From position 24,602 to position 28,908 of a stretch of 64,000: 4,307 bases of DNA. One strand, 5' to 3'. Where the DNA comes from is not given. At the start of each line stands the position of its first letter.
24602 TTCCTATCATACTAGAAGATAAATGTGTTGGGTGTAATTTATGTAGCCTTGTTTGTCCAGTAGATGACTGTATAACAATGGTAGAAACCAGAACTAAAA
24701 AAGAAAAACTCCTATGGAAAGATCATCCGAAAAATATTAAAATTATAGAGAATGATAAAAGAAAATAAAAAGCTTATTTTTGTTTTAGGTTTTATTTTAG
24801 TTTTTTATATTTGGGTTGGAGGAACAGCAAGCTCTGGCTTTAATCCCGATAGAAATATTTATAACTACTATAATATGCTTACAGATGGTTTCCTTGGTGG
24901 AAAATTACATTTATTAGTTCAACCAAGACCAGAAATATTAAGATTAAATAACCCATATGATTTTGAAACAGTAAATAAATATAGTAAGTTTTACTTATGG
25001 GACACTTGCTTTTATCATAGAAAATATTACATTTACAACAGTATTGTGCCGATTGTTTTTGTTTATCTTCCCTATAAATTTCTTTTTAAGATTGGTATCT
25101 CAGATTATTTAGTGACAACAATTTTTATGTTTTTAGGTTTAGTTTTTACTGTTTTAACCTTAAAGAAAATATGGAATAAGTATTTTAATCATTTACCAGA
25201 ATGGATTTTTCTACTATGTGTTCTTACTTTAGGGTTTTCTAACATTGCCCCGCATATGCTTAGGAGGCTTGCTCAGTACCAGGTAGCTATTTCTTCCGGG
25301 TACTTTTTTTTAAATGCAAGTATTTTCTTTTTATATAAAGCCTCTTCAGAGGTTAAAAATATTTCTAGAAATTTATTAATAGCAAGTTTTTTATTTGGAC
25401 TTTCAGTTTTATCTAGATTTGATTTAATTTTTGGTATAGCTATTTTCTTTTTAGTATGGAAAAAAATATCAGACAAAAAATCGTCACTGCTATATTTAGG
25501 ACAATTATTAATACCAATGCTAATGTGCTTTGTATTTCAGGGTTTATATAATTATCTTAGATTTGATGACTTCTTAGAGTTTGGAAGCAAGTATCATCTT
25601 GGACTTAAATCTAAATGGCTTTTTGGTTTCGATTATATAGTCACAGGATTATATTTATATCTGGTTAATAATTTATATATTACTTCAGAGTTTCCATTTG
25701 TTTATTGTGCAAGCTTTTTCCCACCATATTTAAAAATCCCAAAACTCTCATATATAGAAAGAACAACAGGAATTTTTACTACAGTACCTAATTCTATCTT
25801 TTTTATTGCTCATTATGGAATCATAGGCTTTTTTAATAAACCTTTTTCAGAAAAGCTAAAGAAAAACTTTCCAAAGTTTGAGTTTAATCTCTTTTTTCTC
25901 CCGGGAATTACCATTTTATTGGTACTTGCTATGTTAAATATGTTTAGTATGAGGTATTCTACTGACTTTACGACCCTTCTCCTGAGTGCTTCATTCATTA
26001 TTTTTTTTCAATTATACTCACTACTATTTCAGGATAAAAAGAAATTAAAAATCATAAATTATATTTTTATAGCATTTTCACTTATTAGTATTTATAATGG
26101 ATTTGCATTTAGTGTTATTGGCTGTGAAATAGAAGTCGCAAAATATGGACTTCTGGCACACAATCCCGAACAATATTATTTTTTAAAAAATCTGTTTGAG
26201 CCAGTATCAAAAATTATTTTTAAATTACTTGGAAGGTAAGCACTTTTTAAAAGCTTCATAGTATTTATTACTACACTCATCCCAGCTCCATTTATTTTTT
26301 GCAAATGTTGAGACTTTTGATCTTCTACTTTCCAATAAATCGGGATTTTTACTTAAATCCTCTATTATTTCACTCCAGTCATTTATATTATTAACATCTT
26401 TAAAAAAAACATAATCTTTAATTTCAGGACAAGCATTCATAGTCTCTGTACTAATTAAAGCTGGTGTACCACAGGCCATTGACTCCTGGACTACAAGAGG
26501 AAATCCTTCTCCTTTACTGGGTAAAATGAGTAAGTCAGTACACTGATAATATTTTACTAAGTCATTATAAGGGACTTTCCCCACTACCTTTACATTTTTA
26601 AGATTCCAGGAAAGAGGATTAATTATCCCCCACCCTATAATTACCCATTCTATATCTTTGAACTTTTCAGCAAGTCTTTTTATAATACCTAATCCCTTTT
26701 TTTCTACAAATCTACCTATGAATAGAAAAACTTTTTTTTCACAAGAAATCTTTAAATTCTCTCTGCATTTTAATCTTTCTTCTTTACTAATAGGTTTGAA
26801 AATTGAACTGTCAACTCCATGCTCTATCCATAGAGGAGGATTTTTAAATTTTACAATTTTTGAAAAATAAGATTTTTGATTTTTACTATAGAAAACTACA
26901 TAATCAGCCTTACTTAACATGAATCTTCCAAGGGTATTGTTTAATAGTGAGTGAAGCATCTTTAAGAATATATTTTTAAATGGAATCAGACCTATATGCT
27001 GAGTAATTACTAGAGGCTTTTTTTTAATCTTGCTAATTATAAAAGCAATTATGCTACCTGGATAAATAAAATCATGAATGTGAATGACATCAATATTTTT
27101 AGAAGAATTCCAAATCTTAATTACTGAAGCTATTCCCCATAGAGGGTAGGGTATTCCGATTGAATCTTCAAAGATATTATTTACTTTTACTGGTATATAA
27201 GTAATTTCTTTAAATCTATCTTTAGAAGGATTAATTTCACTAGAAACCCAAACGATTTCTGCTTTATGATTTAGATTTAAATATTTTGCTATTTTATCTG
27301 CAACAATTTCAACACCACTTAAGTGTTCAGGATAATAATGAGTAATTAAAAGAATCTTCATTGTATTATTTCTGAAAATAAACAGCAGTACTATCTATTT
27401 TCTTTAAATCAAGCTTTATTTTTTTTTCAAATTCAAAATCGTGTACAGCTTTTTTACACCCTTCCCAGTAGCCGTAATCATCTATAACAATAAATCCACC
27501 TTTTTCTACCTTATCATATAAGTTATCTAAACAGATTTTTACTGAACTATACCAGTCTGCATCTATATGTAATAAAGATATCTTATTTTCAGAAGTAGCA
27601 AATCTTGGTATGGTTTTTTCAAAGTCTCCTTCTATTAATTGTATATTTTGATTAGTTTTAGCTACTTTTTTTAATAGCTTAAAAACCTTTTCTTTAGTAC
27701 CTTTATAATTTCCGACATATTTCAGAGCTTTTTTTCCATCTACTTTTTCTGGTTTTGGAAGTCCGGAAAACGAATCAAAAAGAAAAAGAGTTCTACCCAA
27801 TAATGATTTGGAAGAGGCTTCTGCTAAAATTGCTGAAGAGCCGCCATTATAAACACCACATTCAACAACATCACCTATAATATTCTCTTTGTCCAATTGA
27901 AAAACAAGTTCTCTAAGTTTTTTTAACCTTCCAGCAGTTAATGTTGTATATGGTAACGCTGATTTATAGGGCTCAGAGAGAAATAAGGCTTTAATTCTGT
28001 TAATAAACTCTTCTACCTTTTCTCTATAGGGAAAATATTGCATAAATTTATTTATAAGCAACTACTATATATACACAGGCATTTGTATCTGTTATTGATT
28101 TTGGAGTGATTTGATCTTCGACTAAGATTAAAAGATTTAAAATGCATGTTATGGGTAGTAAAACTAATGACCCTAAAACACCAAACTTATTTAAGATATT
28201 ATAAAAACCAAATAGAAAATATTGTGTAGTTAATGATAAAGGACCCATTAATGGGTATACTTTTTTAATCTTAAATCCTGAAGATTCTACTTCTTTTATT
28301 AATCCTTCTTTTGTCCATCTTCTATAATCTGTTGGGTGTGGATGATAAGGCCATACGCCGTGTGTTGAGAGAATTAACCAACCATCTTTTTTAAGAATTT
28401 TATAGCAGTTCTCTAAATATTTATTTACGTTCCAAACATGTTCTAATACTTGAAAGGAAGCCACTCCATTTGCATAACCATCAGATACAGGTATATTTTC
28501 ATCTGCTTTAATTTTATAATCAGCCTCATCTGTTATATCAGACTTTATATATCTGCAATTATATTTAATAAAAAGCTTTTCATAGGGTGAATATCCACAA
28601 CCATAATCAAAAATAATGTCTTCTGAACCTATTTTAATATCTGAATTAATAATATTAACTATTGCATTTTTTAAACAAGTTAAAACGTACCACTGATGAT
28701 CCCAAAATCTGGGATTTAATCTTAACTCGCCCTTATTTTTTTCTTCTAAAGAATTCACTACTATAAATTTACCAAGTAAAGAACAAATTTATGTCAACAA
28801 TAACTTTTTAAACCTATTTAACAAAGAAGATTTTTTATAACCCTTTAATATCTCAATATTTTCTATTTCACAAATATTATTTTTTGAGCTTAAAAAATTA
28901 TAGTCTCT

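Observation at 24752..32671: Envelope glycan or lipid-linked sugar methylation cluster with a geranylgeranyl-reductase-like flavoprotein adjacent to a Dpm1/GtrB-like polyprenyl-phosphate glycosyltransferase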

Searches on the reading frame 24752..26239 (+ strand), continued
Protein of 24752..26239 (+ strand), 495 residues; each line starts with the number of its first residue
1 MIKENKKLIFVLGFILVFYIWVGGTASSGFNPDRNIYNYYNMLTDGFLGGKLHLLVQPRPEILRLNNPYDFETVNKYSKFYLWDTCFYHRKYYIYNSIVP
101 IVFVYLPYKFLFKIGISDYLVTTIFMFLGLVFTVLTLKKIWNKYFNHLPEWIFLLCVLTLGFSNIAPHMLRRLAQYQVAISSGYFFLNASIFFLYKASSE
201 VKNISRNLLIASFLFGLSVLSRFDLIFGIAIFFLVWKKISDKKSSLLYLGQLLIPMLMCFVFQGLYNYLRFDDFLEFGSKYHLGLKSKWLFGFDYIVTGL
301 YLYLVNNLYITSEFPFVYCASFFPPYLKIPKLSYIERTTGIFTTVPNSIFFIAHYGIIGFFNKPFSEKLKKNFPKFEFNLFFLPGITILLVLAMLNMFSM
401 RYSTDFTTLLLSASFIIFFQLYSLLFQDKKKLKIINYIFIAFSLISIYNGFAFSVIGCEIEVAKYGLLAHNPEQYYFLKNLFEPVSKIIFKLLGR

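Call 80: find_encoding_contigs(protein=P0005, flank=10000, max_places=2)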
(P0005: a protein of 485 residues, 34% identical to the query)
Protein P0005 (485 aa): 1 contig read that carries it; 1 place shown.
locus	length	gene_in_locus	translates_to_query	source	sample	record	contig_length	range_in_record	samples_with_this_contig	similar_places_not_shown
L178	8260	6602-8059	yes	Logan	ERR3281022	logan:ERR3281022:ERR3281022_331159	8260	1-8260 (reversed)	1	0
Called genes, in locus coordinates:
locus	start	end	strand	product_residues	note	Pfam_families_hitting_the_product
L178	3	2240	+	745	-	?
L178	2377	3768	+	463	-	-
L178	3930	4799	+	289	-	-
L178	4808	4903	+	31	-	-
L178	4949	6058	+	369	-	PF01073:3Beta_HSD, PF01370:Epimerase, PF02719:Polysacc_synt_2, PF04321:RmlD_sub_bind, PF16363:GDP_Man_Dehyd, PF07993:NAD_binding_4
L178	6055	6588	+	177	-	PF00908:dTDP_sugar_isom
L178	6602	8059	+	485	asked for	-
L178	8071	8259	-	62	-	?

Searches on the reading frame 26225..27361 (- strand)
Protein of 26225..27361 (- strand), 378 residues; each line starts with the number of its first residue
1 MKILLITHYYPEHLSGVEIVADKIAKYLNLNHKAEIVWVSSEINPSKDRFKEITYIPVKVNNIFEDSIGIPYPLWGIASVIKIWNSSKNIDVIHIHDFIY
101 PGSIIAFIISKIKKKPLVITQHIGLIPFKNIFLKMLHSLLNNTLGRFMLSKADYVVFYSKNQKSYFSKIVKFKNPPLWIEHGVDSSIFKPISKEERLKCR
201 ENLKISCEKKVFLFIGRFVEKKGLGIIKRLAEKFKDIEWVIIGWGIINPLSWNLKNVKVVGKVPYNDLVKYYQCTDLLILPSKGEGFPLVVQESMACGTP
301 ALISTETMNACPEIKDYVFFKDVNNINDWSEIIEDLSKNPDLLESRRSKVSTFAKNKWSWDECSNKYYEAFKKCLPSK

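Call 5: search_protein_families(library=pfam, proteins=[window:26225-27361:-], max_evalue=0.01)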
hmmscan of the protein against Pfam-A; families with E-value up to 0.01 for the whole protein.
window:26225-27361:- (378 aa): 6 families
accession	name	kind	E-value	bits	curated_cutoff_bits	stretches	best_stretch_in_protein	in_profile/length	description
PF00534.26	Glycos_transf_1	-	2.5e-23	82.9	26.4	1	200-345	6-164/172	Glycosyl transferases group 1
PF13692.12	Glyco_trans_1_4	-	2.2e-17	64.1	27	1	210-336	2-139/142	Glycosyl transferases group 1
PF13439.12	Glyco_transf_4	-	4.7e-11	43.4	28.5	1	15-185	2-168/170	Glycosyltransferase Family 4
PF20706.3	GT4-conflict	-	1.8e-06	27.6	26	1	272-307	279-314/385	Family 4 Glycosyltransferase in conflict systems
PF13524.12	Glyco_trans_1_2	-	1.2e-05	25.7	25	1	228-361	7-136/144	Glycosyl transferase-like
PF13477.12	Glyco_trans_4_2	-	0.0057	17.3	23.4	1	31-157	22-137/139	Glycosyl transferase 4-like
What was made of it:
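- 26225..27361 (-): GT4-family (GT-B fold) Leloir glycosyltransferase; last gene of the operon. Pfam Glycos_transf_1 82.9 bits, Glyco_transf_4 43.4 bits (call 5).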

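Call 6: search_protein_families(library=ncbifam, proteins=[window:26225-27361:-], max_evalue=0.01)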
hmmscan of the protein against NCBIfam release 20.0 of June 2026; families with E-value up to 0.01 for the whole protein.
window:26225-27361:- (378 aa): 29 families (the best 25 are shown)
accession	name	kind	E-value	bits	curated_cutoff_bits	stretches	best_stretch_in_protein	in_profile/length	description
NF047684.1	TeichurnBiosyTuaC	equivalog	1.1e-21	77.2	550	1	79-307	97-321/391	teichuronic acid biosynthesis protein TuaC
NF038295.1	EPS_HpsP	equivalog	1.4e-19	70.4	550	1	84-373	87-386/388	hormogonium polysaccharide biosynthesis glycosyltransferase HpsP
NF046085.1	XrtY_assoc_Gly1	equivalog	2.3e-16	59.6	400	1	81-373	89-383/387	XrtY-associated glycosyltransferase XYAG1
TIGR03999.1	thiol_BshA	equivalog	9.9e-16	57.6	273.7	1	16-374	13-373/375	N-acetyl-alpha-D-glucosaminyl L-malate synthase BshA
TIGR04157.1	glyco_rSAM_CFB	subfamily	3e-15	56.1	400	1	148-306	166-332/406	TIGR04157 family glycosyltransferase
NF053513.1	Gtran_IagA_BgsA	equivalog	4.1e-15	55.6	460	1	85-340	39-300/333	LTA glycolipid anchor biosynthesis glycosyltransferase, IagA/BgsA family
NF053787.1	GlcN_PG_synth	equivalog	1.6e-13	50.3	480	1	182-373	172-358/361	N-acetylglucosaminyl phosphatidylglycerol synthase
TIGR03449.1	mycothiol_MshA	equivalog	2e-13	50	462.5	1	256-374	285-403/406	D-inositol-3-phosphate glycosyltransferase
TIGR02149.1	glgA_Coryne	subfamily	7.3e-13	48.4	302.4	1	1-374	1-390/391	glycogen synthase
NF012028.0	PRK15484.1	subfamily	4.6e-12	45.7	618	1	182-372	169-376/380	lipopolysaccharide N-acetylglucosaminyltransferase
TIGR04047.1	MSMEG_0565_glyc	hypoth_equivalog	1.6e-10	40.6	259.85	1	254-371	256-371/373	MSMEG_0565 family glycosyltransferase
NF007640.0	PRK10307.1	subfamily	4.9e-10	38.9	276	1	147-371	167-404/411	WcaI family glycosyltransferase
NF050063.1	ProtGlycPglJ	equivalog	1.1e-09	38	500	1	130-355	122-348/363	N-acetylgalactosamine-N,N'-diacetylbacillosaminyl-diphospho-undecaprenol 4-alpha-N-acetylgalactosaminyltransferase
NF049987.1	DaglGlyslTfaseDgs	equivalog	1.2e-09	37.5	500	1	88-339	42-295/332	processive diacylglycerol alpha-glucosyltransferase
NF041010.1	glycosy_Agl16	equivalog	3.9e-09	35.8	575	1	82-373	66-350/352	glycosylation protein Agl16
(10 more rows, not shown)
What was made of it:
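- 26225..27361 (-): Below the cut-off of every NCBIfam equivalog (call 6).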

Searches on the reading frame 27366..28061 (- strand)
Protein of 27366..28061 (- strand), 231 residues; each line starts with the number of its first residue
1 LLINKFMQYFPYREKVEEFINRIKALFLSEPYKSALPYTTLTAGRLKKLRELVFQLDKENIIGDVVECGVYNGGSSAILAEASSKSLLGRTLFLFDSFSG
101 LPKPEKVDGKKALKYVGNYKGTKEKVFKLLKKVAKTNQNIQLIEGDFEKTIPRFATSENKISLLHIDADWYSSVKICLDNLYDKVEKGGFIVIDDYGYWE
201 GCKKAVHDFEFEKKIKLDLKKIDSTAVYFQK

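Call 5: search_protein_families(library=pfam, proteins=[window:27366-28061:-], max_evalue=0.01)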
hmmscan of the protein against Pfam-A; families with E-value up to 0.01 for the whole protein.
window:27366-28061:- (231 aa): 2 families
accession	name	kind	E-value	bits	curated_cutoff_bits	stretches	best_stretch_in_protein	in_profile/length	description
PF05711.17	TylF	-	5.2e-44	150.9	23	1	36-231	66-264/264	Macrocin-O-methyltransferase (TylF)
PF13578.12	Methyltransf_24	-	2.6e-14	54.4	26.3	1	66-196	1-105/105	Methyltransferase domain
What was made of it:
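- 27366..28043 (-): TylF/NovP/MycF-type SAM-dependent sugar O-methyltransferase. Pfam TylF 150.9 bits (call 5).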

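Call 6: search_protein_families(library=ncbifam, proteins=[window:27366-28061:-], max_evalue=0.01)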
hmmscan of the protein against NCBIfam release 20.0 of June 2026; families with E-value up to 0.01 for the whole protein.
window:27366-28061:- (231 aa): 0 families

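Call 75: search_solved_structures(query=window:27366-28043:-, max_evalue=0.01)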
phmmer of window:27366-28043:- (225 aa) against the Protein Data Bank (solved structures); distinct sequences matched with E-value up to 0.01: 9.
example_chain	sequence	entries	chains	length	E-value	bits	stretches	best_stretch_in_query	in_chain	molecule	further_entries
2wk1_A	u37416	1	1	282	1.4e-20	77.4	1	32-225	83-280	NOVP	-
4cdz_A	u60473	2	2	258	1.7e-19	73.8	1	31-224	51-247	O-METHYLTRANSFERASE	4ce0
5i10_A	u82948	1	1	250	9.8e-19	71.3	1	31-224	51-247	Probable O-methyltransferase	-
4x7y_B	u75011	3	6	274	1.9e-16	63.9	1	26-224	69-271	Mycinamicin III 3''-O-methyltransferase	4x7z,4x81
4x7v_A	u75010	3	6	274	2.9e-16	63.3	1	26-224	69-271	Mycinamicin III 3''-O-methyltransferase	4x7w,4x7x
4x7u_A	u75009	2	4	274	3.1e-16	63.2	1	26-224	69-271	Mycinamicin III 3''-O-methyltransferase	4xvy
4xvz_A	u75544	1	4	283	3.4e-16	63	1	26-224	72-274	Mycinamicin III 3''-O-methyltransferase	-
3tos_A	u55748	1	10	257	5.7e-05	26.4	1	84-191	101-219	CalS11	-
4gf5_A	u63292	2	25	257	5.7e-05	26.4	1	84-191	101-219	CalS11 | TDP-rhamnose 3'-O-methyltransferase (CalS11)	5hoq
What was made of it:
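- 27366..28043 (-): Closest solved structures are NovP 1.4e-20, MycF 1.9e-16 and CalS11 (call 75).
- On TylF/NovP/MycF sugar O-methyltransferases: NovP 1.4e-20, MycF 1.9e-16 (call 75).
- TylF is closest to sugar O-methyltransferases (call 75). CalS11, a TylF-family enzyme, methylates a TDP-sugar (call 75). NovP and MycF act on sugars that are already attached to an aglycone (call 75, plus knowledge of those enzymes).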

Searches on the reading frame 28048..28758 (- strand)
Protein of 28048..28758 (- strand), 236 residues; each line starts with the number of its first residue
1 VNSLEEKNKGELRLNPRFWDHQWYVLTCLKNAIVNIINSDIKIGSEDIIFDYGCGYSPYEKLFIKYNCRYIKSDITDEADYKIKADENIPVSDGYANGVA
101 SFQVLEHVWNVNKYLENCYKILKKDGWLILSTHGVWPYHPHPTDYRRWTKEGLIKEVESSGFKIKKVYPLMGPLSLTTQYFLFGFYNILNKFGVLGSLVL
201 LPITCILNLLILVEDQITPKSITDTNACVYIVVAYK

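Call 5: search_protein_families(library=pfam, proteins=[window:28048-28758:-], max_evalue=0.01)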
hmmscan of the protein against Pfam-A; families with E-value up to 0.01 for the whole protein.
window:28048-28758:- (236 aa): 5 families
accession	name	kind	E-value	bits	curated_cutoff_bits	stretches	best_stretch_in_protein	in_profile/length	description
PF13489.12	Methyltransf_23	-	7.8e-11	42.4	27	1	49-148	26-132/164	Methyltransferase domain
PF08241.18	Methyltransf_11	-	2.7e-08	34.8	21.2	1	51-130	2-95/95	Methyltransferase domain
PF13847.12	Methyltransf_31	-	0.0021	18.2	27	1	61-160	50-125/145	Methyltransferase domain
PF08242.18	Methyltransf_12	-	0.0052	17.9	30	0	95-128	65-98/98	Methyltransferase domain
PF13649.12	Methyltransf_25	-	0.0058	17.7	27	0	83-126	52-97/97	Methyltransferase domain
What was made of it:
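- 28048..28758 (-): Class I SAM methyltransferase with a C-terminal hydrophobic membrane anchor. Methyltransf_23 E 7.8e-11, Methyltransf_11 E 2.7e-8 (call 5).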

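Call 6: search_protein_families(library=ncbifam, proteins=[window:28048-28758:-], max_evalue=0.01)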
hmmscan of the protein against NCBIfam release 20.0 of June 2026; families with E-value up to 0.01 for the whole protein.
window:28048-28758:- (236 aa): 3 families
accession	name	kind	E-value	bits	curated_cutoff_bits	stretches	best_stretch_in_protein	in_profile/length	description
TIGR01983.1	UbiG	equivalog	2e-05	24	102.95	1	75-132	95-153/228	bifunctional 2-polyprenyl-6-hydroxyphenol methylase/3-demethylubiquinol 3-O-methyltransferase UbiG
NF045667.1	MTase_DVU1556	equivalog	0.00062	19.3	155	1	84-131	73-120/213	DVU_1556 family methyltransferase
NF008572.0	PRK11524.1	equivalog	0.0075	15.4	292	1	73-171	27-126/294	adenine-specific DNA-methyltransferase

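Call 76: search_solved_structures(query=window:28048-28758:-, max_evalue=0.01)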
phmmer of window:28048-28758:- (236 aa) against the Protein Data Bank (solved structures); distinct sequences matched with E-value up to 0.01: 0.
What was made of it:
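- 28048..28758 (-): No PDB sequence match (call 76).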
